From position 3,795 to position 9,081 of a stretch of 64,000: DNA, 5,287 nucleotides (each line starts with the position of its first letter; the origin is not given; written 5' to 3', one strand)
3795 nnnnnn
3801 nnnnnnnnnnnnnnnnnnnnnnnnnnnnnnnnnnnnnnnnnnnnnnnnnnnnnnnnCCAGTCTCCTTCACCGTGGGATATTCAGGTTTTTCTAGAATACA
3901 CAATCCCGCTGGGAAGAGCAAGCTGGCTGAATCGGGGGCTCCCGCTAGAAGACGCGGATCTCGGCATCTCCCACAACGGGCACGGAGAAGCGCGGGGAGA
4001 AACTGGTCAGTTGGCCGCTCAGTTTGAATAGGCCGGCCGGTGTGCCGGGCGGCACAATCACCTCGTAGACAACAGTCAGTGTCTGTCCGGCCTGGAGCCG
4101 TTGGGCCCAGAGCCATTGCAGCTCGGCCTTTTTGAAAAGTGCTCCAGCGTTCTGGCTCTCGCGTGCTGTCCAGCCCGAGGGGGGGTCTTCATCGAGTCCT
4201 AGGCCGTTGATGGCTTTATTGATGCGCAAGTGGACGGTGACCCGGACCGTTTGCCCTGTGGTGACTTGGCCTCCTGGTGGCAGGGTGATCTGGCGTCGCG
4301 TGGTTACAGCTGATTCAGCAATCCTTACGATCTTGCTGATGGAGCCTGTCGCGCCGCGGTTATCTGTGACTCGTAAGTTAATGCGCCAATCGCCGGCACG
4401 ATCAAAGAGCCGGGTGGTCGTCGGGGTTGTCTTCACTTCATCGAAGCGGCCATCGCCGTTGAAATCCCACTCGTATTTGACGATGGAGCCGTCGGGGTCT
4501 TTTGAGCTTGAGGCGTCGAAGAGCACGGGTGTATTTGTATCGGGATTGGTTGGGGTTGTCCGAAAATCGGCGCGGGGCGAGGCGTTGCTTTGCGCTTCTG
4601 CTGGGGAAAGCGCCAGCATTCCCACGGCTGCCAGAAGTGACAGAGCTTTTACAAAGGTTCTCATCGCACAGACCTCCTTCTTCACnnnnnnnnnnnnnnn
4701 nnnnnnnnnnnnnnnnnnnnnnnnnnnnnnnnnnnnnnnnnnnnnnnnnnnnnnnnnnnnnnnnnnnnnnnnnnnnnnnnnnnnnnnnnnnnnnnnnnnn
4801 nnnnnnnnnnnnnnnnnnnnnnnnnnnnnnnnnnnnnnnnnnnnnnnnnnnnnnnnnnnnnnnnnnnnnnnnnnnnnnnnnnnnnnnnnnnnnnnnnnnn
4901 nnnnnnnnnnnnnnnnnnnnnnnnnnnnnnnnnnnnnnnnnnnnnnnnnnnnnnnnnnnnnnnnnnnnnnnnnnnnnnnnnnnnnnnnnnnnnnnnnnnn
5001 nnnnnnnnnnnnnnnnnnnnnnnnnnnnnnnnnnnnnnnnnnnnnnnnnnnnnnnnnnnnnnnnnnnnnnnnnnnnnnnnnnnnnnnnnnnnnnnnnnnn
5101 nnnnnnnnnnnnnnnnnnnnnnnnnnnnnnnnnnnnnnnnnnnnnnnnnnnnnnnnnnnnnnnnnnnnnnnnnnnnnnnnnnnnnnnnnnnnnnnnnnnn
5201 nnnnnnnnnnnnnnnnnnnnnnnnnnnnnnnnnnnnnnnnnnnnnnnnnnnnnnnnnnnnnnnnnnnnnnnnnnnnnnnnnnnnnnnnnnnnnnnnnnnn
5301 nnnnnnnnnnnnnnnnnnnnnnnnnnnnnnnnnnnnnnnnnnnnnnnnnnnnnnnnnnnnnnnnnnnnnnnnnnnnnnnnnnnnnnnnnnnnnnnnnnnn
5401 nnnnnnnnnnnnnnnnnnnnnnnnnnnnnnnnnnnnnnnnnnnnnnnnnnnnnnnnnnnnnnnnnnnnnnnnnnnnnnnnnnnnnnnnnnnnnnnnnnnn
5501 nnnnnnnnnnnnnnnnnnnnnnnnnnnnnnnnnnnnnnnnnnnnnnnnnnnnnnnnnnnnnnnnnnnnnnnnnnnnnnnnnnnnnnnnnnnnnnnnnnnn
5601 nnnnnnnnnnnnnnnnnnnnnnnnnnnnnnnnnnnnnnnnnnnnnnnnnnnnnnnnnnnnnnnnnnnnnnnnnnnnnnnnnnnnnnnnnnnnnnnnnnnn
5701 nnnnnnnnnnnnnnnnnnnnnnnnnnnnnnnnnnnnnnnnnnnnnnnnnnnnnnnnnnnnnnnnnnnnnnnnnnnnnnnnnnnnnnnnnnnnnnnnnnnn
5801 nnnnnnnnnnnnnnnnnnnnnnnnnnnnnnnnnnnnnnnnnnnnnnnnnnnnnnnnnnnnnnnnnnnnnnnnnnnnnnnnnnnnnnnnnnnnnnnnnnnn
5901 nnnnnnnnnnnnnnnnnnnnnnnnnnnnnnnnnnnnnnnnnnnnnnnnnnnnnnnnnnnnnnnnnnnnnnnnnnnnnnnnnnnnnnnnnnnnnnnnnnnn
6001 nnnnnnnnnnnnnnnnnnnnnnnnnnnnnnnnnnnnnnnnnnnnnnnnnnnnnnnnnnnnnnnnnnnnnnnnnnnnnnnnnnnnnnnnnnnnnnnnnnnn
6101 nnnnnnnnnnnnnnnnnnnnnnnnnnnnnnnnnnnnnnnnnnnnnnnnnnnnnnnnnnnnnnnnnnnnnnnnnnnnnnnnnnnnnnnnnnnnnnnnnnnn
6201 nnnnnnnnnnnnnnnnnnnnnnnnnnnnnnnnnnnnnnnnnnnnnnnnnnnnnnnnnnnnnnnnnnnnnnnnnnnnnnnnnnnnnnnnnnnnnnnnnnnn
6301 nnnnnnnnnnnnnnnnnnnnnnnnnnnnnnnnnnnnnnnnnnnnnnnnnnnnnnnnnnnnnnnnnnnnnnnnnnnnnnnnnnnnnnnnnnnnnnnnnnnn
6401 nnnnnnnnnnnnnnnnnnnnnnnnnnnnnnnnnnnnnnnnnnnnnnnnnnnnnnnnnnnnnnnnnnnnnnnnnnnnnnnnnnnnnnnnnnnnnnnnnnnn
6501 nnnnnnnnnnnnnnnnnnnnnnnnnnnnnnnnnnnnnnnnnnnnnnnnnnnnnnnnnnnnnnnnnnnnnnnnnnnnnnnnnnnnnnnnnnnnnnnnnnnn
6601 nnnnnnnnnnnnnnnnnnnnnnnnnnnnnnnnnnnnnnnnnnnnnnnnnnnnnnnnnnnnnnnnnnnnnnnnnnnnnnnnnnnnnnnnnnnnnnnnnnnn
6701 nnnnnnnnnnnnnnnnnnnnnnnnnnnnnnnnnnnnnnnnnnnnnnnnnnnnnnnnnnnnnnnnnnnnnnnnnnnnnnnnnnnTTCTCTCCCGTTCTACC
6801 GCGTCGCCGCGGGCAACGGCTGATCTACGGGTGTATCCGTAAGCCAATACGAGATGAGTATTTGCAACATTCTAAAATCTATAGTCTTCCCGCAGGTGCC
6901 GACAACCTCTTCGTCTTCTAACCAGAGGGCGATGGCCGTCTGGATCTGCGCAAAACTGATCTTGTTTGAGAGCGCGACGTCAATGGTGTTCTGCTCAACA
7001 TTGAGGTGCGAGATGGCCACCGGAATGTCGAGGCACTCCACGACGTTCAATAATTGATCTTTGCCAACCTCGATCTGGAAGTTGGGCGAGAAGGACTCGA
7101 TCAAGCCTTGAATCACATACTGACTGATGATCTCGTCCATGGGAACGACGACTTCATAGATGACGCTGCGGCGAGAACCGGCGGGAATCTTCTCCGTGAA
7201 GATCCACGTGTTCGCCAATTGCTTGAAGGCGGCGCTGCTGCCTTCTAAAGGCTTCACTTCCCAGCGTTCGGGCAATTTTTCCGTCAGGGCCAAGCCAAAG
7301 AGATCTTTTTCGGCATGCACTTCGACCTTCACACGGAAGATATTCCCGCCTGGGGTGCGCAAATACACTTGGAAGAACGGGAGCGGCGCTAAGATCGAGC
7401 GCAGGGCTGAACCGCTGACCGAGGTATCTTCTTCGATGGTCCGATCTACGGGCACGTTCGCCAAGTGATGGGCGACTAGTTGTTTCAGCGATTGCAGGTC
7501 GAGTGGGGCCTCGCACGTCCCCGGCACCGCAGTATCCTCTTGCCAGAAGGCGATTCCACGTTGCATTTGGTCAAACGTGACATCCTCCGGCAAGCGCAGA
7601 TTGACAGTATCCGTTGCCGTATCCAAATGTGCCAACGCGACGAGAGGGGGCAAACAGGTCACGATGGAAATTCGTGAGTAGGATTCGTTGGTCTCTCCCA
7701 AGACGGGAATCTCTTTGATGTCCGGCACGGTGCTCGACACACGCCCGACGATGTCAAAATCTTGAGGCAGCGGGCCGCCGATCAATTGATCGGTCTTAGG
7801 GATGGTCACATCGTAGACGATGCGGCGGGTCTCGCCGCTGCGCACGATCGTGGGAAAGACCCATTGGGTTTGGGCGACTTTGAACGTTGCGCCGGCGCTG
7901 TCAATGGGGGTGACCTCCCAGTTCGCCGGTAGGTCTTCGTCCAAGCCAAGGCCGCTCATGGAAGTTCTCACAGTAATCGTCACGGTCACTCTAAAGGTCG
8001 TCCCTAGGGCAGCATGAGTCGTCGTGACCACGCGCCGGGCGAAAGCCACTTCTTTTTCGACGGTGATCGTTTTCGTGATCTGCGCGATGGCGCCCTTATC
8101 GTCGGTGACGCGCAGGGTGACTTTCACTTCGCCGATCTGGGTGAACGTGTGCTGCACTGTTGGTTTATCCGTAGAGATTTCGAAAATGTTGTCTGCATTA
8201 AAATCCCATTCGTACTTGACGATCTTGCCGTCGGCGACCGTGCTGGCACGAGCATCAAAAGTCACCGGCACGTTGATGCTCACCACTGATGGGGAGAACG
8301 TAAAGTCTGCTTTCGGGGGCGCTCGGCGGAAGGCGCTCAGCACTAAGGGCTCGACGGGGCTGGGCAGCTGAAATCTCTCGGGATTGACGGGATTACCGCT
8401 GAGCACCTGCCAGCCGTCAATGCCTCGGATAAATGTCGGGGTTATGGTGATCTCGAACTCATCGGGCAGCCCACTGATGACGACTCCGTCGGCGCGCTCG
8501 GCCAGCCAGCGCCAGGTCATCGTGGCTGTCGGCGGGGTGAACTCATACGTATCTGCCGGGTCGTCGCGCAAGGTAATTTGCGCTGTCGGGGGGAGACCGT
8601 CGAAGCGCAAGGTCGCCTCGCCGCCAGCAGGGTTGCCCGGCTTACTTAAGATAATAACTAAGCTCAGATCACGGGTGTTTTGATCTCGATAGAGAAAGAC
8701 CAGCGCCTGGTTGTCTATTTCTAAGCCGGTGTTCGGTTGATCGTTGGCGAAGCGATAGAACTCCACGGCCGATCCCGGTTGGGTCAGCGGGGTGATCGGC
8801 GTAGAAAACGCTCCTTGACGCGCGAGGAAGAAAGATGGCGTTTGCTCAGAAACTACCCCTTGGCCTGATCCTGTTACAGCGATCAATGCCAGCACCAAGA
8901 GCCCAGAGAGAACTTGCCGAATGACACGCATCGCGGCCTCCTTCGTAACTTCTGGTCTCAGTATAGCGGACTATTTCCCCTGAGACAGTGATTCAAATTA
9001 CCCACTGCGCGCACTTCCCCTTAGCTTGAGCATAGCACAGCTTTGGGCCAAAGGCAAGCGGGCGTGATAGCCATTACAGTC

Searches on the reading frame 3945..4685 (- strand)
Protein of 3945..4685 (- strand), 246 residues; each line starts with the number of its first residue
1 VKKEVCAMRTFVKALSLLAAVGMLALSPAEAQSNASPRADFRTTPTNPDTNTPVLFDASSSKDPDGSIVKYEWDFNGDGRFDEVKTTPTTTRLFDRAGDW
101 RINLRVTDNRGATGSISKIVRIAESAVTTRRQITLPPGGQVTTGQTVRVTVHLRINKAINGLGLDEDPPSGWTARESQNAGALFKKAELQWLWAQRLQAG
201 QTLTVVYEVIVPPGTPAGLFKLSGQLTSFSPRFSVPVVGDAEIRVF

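Call 15: search_protein_families(library=pfam, proteins=[window:3945-4685:-], max_evalue=0.001)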
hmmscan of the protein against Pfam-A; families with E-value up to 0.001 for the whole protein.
window:3945-4685:- (246 aa): 4 families
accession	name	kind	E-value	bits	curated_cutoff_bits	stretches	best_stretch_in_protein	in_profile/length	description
PF18911.6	PKD_4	-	3.6e-16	59.4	27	1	34-120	1-81/85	PKD domain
PF00801.26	PKD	-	7.3e-12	45.6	23.5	1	49-119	12-78/80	PKD domain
PF22352.2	K319L-like_PKD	-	4.3e-06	27.1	27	1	51-115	11-77/84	K319L-like, PKD domain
PF10633.15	NPCBM_assoc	-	5.8e-06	26.9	24.4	0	145-227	7-76/78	NPCBM-associated, NEW3 domain of alpha-galactosidase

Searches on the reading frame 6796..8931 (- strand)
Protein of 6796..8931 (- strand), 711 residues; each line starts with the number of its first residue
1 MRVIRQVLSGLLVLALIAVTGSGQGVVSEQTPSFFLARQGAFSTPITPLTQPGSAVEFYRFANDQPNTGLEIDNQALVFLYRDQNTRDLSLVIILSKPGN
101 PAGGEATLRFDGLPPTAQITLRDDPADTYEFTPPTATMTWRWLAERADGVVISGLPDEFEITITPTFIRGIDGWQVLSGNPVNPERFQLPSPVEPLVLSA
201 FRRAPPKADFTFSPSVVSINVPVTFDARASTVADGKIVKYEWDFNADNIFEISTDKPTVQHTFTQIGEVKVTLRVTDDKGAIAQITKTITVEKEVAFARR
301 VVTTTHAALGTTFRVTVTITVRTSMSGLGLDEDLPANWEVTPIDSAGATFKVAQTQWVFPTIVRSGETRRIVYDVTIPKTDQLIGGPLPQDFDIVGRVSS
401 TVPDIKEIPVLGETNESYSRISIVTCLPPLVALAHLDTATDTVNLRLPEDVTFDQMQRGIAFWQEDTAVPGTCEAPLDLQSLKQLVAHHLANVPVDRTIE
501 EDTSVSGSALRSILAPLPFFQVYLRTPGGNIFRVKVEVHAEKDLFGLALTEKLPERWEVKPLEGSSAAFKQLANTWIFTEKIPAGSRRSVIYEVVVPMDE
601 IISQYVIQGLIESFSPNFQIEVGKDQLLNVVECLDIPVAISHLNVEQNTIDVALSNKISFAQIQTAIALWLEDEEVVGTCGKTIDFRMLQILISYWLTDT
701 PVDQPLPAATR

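Call 15: search_protein_families(library=pfam, proteins=[window:6796-8931:-], max_evalue=0.001)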
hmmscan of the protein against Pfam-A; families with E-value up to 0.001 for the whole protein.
window:6796-8931:- (711 aa): 3 families
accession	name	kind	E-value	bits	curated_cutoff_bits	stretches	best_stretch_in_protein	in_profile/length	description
PF18911.6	PKD_4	-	5.4e-15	55.6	27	1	204-291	2-83/85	PKD domain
PF00801.26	PKD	-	2.7e-13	50.2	23.5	1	211-288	3-78/80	PKD domain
PF22352.2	K319L-like_PKD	-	0.0008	19.8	27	1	220-291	11-84/84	K319L-like, PKD domain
